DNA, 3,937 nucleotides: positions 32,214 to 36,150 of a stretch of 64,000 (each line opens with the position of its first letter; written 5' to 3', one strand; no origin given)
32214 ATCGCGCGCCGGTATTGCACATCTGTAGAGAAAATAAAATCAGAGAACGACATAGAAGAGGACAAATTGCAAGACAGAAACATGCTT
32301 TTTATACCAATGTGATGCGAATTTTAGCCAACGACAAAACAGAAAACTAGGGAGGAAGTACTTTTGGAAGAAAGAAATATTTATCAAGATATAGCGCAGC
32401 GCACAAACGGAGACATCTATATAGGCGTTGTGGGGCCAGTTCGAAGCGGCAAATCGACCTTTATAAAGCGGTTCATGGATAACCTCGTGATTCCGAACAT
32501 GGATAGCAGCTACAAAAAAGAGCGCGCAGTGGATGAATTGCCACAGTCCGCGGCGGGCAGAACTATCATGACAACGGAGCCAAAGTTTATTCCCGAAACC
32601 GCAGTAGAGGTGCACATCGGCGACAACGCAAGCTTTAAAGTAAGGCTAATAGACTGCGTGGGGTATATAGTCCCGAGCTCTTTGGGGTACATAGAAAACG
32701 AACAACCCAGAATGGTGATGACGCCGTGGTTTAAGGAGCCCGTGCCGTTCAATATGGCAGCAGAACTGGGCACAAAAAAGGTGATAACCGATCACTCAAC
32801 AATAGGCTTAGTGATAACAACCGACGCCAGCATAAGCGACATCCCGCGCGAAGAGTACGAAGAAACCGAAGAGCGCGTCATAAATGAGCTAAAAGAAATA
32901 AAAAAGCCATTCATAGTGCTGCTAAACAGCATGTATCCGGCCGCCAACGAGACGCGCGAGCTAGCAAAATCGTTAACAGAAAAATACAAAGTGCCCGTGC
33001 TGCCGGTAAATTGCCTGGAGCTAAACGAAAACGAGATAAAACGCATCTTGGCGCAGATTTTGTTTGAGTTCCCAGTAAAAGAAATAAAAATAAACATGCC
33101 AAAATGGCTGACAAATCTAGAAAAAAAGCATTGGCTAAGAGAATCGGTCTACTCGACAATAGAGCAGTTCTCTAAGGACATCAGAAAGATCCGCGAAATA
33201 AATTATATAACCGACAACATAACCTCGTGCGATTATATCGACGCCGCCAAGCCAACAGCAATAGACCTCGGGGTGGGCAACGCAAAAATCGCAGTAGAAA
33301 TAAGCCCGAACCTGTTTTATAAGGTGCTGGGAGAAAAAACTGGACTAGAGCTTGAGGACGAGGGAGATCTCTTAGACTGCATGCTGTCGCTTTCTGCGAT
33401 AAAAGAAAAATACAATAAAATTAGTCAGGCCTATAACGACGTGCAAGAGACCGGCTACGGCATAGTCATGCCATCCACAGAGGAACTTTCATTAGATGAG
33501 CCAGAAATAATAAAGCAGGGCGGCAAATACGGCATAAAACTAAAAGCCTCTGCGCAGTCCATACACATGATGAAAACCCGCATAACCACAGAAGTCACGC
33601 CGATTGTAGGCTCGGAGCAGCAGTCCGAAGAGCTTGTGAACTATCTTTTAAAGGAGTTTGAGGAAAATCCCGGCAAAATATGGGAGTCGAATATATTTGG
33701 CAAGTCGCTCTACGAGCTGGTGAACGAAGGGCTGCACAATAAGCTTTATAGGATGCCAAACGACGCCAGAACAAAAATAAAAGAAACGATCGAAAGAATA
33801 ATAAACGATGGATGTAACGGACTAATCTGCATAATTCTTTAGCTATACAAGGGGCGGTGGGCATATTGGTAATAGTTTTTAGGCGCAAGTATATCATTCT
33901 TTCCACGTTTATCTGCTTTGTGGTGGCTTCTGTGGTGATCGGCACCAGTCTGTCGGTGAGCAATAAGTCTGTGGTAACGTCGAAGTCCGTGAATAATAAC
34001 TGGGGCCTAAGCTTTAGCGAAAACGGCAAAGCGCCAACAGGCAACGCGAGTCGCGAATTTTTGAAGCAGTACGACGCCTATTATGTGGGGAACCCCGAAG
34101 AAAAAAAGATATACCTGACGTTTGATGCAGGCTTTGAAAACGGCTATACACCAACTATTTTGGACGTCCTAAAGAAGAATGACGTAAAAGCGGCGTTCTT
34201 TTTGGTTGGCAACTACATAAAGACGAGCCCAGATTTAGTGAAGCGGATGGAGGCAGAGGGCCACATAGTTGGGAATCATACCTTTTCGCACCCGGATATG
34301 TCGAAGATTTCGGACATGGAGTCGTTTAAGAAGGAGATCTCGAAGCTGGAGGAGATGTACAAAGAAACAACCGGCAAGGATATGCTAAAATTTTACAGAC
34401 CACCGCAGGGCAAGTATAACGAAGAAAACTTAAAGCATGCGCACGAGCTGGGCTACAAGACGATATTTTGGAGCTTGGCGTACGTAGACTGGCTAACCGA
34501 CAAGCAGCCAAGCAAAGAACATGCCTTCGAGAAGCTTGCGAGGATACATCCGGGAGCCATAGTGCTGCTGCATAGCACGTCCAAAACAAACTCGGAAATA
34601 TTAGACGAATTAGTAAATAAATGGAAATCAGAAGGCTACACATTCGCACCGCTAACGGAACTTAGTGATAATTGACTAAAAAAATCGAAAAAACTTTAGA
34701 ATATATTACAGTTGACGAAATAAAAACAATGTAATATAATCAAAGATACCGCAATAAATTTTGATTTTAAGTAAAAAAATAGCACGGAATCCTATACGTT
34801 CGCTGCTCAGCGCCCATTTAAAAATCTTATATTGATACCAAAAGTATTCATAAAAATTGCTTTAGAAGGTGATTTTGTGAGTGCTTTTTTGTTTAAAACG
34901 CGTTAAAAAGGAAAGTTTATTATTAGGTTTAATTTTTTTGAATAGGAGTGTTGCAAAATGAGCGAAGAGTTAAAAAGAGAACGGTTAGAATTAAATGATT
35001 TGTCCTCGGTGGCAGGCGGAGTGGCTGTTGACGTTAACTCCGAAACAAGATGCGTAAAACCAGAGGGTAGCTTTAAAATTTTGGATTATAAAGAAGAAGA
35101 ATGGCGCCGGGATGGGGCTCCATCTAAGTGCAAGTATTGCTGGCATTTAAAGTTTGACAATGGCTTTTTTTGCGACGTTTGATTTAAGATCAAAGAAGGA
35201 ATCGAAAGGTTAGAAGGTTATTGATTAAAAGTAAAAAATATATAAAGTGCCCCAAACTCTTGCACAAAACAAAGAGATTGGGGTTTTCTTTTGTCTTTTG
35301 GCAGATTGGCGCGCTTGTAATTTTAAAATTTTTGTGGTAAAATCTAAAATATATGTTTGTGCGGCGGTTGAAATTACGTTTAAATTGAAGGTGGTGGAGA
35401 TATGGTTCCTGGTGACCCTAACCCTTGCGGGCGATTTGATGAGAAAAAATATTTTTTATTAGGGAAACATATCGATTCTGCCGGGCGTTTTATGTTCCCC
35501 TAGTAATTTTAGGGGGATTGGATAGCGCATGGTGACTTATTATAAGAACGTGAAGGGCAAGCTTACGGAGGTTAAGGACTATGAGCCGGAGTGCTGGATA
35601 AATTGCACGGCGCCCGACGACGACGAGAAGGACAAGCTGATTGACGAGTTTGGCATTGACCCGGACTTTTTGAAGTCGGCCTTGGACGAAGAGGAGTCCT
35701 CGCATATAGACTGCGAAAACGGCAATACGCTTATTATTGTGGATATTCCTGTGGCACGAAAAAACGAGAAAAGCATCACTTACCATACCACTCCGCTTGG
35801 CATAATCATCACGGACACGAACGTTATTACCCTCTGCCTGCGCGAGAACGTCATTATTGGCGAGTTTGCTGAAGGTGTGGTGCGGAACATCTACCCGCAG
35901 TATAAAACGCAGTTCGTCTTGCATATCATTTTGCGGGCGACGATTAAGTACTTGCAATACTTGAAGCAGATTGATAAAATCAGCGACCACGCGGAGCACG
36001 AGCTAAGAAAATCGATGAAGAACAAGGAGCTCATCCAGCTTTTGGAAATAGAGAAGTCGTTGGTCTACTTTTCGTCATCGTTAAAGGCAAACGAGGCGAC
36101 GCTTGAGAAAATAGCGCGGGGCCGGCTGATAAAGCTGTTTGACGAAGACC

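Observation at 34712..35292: Orphan, independently transcribed double-glycine-leader peptide with a 4-Cys core between pdaA and corA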

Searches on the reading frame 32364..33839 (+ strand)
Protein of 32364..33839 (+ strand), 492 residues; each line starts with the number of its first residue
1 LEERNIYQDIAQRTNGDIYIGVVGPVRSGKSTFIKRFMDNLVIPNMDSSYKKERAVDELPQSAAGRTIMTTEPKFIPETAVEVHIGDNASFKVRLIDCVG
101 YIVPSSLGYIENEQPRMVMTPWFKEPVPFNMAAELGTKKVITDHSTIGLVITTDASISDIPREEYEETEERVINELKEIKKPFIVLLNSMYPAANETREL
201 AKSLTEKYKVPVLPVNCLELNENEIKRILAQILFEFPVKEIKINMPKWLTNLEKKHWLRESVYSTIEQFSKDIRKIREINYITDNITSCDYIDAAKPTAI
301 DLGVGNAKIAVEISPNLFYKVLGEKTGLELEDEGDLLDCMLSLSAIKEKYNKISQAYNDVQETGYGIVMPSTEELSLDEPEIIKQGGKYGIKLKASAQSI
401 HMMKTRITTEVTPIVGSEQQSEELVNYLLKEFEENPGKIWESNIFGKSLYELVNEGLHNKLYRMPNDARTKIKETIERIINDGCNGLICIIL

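Call 49: search_protein_families(library=ncbifam, proteins=[window:32364-33839:+], max_evalue=0.00001)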
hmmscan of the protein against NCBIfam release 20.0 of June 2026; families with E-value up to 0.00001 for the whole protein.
window:32364-33839:+ (492 aa): 1 family
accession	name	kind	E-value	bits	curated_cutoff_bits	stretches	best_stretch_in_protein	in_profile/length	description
TIGR02836.1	spore_IV_A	equivalog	6.7e-219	727.8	459.9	1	1-492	1-492/492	stage IV sporulation protein A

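Call 51: list_cluster_members(proteins=[window:32364-33839:+, window:33857-34672:+, P0016, window:35529-36458:+, L013:7408-8883:+, L012:8884-9684:+, L022:8958-9764:+])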
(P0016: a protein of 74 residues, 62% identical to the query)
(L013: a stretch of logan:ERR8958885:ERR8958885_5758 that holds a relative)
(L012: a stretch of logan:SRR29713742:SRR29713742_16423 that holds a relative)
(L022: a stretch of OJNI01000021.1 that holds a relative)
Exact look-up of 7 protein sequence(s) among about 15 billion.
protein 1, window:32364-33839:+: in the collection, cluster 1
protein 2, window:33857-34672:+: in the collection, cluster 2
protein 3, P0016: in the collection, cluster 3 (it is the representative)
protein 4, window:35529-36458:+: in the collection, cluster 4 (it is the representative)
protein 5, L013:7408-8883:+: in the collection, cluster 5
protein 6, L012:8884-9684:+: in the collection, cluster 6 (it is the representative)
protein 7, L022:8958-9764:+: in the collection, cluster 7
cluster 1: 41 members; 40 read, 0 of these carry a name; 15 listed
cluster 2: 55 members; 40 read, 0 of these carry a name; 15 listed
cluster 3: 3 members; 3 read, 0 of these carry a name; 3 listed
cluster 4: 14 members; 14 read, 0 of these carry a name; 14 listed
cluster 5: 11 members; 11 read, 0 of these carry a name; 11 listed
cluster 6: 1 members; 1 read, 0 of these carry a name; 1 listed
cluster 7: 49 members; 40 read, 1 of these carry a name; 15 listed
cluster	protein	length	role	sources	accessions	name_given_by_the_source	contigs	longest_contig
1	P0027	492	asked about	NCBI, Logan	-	-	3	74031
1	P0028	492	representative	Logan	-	-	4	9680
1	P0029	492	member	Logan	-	-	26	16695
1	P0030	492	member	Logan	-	-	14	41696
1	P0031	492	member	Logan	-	-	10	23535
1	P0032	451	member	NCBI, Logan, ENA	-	-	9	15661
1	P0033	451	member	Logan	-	-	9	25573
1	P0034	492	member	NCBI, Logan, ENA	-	-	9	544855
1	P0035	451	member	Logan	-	-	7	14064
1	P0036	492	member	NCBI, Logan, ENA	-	-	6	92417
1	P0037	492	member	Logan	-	-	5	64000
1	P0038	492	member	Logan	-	-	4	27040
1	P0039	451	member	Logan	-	-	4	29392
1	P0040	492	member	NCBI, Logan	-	-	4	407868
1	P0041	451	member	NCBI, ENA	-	-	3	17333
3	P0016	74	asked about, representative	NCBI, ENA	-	-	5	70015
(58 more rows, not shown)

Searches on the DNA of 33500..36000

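Call 5: search_rna_families(source=window, start=33500, end=36000, threshold=evalue, max_evalue=10)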
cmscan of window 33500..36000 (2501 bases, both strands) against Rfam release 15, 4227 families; matches with E-value up to 10: 2.
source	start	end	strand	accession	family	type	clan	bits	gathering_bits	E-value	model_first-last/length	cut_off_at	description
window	35232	35321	-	RF02621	BSnc120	Gene; sRNA;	-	19.3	114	0.57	1-88/88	no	Brucella sRNA 120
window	35363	35391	+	RF01104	SBWMV2_UPD-PKb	Cis-reg;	-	18.1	39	2.9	1-29/29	no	Pseudoknot of upstream pseudoknot domain (UPD) of the 3'UTR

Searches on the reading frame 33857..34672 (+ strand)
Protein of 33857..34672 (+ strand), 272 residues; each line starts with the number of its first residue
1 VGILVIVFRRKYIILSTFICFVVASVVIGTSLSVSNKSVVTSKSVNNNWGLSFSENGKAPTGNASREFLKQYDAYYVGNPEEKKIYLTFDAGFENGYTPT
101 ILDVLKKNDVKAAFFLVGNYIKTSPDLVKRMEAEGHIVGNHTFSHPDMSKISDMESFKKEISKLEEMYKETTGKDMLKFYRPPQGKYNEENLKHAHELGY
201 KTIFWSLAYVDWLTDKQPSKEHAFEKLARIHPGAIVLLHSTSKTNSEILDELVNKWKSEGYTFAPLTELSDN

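Call 49: search_protein_families(library=ncbifam, proteins=[window:33857-34672:+], max_evalue=0.00001)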
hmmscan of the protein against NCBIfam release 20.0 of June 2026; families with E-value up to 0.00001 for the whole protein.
window:33857-34672:+ (272 aa): 8 families
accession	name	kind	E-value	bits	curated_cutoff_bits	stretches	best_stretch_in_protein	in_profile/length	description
TIGR02884.1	spore_pdaA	equivalog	1.7e-92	309.1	298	1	48-269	1-223/224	delta-lactam-biosynthetic de-N-acetylase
TIGR02764.1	spore_ybaN_pdaB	equivalog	1.4e-47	161.9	237.4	1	80-269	3-190/191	polysaccharide deacetylase family sporulation protein PdaB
TIGR02873.1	spore_ylxY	hypoth_equivalog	5.2e-45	153.8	391.5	1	74-270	76-267/268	probable sporulation protein, polysaccharide deacetylase family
NF045821.1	PgAcgDacpgdA1_Bac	equivalog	7.6e-43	146.4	400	1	68-269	73-274/282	peptidoglycan-N-acetylglucosamine deacetylase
TIGR04243.1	nodulat_NodB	equivalog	6.5e-39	133.5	240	1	83-246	2-162/197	chitooligosaccharide deacetylase NodB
NF045820.1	PgAcgDacpgdA_Strep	equivalog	8e-32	110.6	800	1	78-270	263-448/463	peptidoglycan-N-acetylglucosamine deacetylase PgdA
NF045822.1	PgAcgDacpgdA2_Bac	equivalog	1e-27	97.2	400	1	19-267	14-259/274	peptidoglycan-N-acetylglucosamine deacetylase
TIGR03006.1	pepcterm_polyde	equivalog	8.4e-13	48.1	276.2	1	98-192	36-128/272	XrtA system polysaccharide deacetylase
